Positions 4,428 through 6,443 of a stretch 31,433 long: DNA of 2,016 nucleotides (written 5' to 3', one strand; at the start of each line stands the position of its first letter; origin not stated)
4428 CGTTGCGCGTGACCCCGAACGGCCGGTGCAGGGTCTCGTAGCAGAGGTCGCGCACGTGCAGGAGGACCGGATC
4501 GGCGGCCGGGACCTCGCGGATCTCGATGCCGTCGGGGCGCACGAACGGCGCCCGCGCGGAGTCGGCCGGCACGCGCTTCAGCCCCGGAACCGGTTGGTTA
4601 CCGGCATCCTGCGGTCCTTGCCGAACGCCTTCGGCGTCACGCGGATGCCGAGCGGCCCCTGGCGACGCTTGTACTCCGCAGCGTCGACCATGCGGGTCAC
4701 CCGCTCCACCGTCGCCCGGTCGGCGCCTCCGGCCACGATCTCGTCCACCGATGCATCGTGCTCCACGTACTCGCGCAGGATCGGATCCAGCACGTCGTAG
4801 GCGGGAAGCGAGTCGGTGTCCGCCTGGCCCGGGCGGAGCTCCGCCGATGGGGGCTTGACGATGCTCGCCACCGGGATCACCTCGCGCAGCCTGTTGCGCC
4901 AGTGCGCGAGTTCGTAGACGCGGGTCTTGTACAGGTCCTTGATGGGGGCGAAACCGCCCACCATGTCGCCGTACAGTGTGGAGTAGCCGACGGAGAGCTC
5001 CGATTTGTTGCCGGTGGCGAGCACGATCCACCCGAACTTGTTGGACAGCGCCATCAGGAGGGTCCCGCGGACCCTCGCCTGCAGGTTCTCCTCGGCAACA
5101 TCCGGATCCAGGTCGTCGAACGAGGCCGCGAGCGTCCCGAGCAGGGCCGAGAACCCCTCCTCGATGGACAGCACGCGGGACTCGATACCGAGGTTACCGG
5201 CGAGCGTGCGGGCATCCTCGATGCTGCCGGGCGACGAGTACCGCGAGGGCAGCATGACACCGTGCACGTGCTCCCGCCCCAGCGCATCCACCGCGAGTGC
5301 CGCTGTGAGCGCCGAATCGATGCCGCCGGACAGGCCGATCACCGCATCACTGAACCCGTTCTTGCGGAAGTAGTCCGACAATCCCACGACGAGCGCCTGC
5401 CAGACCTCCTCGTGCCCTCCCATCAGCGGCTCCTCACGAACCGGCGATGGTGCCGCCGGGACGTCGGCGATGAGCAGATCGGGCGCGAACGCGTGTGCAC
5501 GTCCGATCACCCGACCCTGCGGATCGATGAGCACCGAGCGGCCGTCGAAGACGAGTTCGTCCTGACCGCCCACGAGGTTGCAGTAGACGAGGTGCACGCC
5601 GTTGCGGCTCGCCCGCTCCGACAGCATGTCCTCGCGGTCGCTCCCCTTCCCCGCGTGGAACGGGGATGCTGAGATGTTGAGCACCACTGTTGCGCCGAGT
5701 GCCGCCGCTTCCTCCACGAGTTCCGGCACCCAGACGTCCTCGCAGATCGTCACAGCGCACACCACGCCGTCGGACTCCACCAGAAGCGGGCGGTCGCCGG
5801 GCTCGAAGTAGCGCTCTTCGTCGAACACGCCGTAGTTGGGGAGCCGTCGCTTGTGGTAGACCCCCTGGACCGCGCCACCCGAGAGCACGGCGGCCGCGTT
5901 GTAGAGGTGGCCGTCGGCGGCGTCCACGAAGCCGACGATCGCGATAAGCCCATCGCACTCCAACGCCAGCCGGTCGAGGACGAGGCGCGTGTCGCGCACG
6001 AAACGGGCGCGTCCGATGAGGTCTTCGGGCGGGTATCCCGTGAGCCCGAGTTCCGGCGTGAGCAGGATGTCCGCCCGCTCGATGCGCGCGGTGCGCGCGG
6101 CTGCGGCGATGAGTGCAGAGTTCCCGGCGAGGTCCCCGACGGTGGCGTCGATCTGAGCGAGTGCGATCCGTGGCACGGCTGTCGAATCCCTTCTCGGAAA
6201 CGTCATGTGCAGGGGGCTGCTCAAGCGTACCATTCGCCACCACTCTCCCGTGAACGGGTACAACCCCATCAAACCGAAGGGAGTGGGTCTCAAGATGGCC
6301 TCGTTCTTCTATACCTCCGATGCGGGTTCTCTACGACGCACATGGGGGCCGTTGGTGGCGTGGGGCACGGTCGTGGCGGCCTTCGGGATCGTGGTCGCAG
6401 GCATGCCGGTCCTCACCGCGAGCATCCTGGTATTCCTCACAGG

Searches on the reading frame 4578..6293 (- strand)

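Call 30: search_protein_families(library=pfam, proteins=[window:4578-6293:-], max_evalue=0.0001)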
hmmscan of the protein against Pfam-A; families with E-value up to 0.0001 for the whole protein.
window:4578-6293:- (571 aa): 2 families
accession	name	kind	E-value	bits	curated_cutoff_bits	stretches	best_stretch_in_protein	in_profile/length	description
PF02540.23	NAD_synthase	-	7.9e-73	245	21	1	298-545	2-241/242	NAD synthase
PF00795.27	CN_hydrolase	-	2.8e-31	109.2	23.2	1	42-279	1-247/256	Carbon-nitrogen hydrolase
